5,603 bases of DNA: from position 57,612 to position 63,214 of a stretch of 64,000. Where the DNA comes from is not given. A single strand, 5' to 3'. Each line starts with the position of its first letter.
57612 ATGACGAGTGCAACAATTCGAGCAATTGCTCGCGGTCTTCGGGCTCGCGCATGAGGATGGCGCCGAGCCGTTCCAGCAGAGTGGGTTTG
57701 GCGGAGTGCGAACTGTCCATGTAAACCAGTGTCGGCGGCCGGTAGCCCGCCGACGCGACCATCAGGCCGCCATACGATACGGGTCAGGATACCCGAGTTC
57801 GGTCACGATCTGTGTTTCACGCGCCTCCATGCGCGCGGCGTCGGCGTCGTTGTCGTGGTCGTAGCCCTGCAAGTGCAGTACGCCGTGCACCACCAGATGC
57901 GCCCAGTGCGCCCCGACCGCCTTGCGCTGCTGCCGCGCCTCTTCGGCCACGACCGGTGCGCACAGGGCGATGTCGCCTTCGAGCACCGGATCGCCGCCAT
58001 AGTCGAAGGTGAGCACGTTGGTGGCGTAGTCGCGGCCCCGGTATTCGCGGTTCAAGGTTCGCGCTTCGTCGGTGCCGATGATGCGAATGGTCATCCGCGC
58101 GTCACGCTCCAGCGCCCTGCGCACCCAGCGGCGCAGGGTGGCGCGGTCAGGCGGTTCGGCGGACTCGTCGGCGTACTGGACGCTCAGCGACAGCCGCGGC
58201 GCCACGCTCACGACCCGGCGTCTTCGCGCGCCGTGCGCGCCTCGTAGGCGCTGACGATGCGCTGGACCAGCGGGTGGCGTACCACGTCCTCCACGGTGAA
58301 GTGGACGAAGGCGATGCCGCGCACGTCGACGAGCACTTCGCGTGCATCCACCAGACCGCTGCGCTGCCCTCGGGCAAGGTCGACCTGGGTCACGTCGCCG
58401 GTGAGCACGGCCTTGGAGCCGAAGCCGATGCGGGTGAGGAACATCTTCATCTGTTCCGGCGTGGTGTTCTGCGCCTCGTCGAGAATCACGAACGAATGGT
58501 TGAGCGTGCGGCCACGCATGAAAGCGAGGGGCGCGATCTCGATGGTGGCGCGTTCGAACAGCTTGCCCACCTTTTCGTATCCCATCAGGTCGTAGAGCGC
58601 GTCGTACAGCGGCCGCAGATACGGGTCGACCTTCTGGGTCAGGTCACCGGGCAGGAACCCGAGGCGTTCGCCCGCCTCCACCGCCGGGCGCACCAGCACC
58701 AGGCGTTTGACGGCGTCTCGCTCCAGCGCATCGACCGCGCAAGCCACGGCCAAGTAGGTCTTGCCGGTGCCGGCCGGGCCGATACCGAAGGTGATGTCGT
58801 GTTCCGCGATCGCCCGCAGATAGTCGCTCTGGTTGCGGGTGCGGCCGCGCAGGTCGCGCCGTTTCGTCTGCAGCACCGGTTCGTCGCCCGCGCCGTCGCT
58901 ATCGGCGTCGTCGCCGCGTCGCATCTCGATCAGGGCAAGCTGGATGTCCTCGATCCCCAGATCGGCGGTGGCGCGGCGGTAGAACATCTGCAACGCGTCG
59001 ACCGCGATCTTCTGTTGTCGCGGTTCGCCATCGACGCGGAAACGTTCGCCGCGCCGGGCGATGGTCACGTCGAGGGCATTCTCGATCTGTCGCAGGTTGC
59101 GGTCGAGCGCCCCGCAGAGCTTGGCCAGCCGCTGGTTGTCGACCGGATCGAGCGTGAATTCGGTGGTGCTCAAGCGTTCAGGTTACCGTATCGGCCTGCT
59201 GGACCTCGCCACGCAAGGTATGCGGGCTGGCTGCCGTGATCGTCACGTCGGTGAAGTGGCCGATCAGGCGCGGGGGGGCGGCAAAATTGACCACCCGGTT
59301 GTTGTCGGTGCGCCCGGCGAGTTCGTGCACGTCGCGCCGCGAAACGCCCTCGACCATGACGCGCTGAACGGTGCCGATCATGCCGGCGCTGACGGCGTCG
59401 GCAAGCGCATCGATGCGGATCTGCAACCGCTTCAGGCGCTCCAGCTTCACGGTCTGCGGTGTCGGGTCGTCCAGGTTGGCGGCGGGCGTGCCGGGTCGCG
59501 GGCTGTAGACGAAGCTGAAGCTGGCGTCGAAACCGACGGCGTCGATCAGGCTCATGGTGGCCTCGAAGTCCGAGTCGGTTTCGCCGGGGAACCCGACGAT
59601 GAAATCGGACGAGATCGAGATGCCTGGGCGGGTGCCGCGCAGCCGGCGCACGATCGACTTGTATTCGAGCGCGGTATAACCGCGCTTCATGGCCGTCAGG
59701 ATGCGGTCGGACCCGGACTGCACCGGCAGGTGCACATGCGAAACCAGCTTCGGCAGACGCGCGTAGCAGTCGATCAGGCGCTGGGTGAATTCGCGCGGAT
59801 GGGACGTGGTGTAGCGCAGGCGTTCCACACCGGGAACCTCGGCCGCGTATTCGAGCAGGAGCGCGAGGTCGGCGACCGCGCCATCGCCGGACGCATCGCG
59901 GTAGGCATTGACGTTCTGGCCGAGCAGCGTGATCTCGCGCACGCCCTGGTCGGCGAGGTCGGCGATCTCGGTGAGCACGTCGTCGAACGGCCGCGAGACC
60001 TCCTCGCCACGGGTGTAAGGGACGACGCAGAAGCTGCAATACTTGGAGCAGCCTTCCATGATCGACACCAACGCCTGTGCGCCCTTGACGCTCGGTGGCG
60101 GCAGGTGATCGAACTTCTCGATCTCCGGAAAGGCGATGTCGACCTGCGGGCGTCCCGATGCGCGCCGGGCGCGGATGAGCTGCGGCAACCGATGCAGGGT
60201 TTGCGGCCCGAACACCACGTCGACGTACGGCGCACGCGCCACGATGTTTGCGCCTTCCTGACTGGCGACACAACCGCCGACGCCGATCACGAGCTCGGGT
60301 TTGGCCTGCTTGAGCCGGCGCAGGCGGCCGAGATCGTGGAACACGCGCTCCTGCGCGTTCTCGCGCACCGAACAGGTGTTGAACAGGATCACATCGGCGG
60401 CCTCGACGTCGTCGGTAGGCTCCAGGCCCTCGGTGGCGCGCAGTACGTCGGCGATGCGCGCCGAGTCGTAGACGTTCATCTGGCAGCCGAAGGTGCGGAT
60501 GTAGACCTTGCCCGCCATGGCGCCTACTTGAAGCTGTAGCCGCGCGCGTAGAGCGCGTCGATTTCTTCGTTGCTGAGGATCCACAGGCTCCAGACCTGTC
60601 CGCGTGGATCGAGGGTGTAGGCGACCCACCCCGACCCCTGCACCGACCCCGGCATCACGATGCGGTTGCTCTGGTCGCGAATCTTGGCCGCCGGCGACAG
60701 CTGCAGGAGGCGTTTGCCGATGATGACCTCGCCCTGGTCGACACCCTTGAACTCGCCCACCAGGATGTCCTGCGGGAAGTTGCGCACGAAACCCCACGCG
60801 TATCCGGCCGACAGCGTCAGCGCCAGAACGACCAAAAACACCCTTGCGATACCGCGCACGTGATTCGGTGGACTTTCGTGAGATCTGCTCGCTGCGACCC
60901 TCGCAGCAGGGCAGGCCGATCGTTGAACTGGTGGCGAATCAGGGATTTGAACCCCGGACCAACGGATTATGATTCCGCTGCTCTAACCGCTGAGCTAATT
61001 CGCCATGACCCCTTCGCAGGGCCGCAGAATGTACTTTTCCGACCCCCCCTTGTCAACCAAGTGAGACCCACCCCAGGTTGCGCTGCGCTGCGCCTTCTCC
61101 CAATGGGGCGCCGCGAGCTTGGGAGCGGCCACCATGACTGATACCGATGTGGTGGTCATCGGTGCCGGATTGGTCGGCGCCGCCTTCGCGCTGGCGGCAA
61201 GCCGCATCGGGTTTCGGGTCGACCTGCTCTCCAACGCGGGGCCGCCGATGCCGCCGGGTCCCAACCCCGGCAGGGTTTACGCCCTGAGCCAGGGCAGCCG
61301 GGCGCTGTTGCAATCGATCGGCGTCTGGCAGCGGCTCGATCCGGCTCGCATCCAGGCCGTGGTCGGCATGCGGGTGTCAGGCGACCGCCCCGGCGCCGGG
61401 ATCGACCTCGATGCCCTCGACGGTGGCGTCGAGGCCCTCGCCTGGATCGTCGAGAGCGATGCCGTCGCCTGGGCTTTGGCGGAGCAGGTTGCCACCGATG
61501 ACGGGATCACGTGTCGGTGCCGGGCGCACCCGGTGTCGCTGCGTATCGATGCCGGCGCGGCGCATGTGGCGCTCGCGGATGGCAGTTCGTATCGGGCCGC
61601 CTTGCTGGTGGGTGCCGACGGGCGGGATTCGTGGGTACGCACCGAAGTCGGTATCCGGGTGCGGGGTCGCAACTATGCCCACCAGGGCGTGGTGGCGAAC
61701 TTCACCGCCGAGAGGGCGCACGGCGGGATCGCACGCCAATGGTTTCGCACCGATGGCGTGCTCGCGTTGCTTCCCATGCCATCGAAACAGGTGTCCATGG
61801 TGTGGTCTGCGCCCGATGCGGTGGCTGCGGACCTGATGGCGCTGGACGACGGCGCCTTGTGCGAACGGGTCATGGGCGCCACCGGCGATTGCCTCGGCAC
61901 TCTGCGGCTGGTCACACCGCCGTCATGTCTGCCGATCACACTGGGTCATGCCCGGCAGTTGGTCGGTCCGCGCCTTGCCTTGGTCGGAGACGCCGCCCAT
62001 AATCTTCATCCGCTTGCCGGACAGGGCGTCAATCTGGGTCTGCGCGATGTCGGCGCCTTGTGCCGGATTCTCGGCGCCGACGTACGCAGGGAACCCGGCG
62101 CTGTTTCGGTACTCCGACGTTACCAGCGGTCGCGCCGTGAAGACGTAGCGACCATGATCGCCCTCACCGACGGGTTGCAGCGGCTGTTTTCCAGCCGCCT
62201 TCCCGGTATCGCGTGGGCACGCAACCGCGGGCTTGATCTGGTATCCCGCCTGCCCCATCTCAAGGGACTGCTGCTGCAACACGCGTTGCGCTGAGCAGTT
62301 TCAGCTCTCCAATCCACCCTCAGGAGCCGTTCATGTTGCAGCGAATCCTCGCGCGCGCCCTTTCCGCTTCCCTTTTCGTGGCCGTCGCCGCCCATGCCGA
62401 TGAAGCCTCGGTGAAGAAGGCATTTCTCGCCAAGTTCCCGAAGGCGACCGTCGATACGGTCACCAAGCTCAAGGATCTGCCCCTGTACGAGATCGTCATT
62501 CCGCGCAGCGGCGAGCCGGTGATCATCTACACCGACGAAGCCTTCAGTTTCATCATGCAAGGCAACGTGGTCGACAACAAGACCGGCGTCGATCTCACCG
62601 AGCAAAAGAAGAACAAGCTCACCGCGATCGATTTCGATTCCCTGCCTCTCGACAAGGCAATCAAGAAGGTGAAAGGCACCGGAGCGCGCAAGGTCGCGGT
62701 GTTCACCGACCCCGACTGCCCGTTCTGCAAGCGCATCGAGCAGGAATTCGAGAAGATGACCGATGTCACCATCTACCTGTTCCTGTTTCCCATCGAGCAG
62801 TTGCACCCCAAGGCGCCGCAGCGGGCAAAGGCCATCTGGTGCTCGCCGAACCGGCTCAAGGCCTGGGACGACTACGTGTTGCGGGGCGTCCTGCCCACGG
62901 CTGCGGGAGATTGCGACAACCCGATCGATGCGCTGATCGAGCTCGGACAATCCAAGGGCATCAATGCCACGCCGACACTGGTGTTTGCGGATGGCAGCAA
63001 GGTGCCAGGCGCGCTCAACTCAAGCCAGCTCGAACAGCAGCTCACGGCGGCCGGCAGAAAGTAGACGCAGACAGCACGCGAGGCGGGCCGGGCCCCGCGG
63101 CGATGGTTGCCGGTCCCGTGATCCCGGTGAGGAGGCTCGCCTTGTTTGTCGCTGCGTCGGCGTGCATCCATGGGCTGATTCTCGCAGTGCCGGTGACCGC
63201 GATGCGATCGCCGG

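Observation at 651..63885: Dense family of 70-120 bp two-hairpin intergenic repeats (13 copies plus one remnant in 64 kb)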

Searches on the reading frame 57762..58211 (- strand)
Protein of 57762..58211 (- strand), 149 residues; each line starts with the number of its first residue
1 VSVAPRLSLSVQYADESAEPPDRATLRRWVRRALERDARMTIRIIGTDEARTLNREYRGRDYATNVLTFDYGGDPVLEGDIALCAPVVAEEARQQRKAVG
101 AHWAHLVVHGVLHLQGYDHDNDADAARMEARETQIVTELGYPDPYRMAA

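Call 80: search_protein_families(library=pfam, proteins=[window:57762-58211:-], max_evalue=0.00001)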
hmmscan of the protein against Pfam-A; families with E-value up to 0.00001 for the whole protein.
window:57762-58211:- (149 aa): 1 family
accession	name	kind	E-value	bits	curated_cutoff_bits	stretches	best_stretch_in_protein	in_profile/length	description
PF02130.23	YbeY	-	3.4e-30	105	25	1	25-139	10-129/129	Endoribonuclease YbeY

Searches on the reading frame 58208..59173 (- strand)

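Call 80: search_protein_families(library=pfam, proteins=[window:58208-59173:-], max_evalue=0.00001)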
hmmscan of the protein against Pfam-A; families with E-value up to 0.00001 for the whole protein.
window:58208-59173:- (321 aa): 3 families
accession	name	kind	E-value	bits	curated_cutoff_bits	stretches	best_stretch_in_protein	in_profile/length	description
PF02562.22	PhoH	-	9.6e-97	322.8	27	1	108-311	2-205/205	PhoH-like protein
PF13604.12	AAA_30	-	1.2e-07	32.1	27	1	113-264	4-128/191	AAA domain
PF13245.12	AAA_19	-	5.7e-06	27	25.1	0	120-264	6-129/134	AAA domain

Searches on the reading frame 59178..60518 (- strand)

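Call 80: search_protein_families(library=pfam, proteins=[window:59178-60518:-], max_evalue=0.00001)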
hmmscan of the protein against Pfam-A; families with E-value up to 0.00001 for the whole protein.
window:59178-60518:- (446 aa): 3 families
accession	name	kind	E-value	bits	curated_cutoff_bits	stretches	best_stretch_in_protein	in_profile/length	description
PF00919.26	UPF0004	-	6.1e-30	103.6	27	1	4-104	1-98/98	Uncharacterized protein family UPF0004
PF04055.27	Radical_SAM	-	2.9e-27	96.3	29.5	1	151-325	1-166/166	Radical SAM superfamily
PF01938.26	TRAM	-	3.2e-12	46.5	21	1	380-439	3-60/61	TRAM domain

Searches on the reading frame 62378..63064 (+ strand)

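Call 81: search_protein_families(library=pfam, proteins=[window:62378-63064:+], max_evalue=0.00001)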
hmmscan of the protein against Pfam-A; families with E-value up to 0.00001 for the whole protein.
window:62378-63064:+ (228 aa): 2 families
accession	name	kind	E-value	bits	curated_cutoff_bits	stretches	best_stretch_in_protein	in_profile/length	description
PF13098.12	Thioredoxin_2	-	1.5e-25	89.9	27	1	98-222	1-104/104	Thioredoxin-like domain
PF10411.14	DsbC_N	-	4.6e-13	49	25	1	4-75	2-70/70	Disulfide bond isomerase protein N-terminal domain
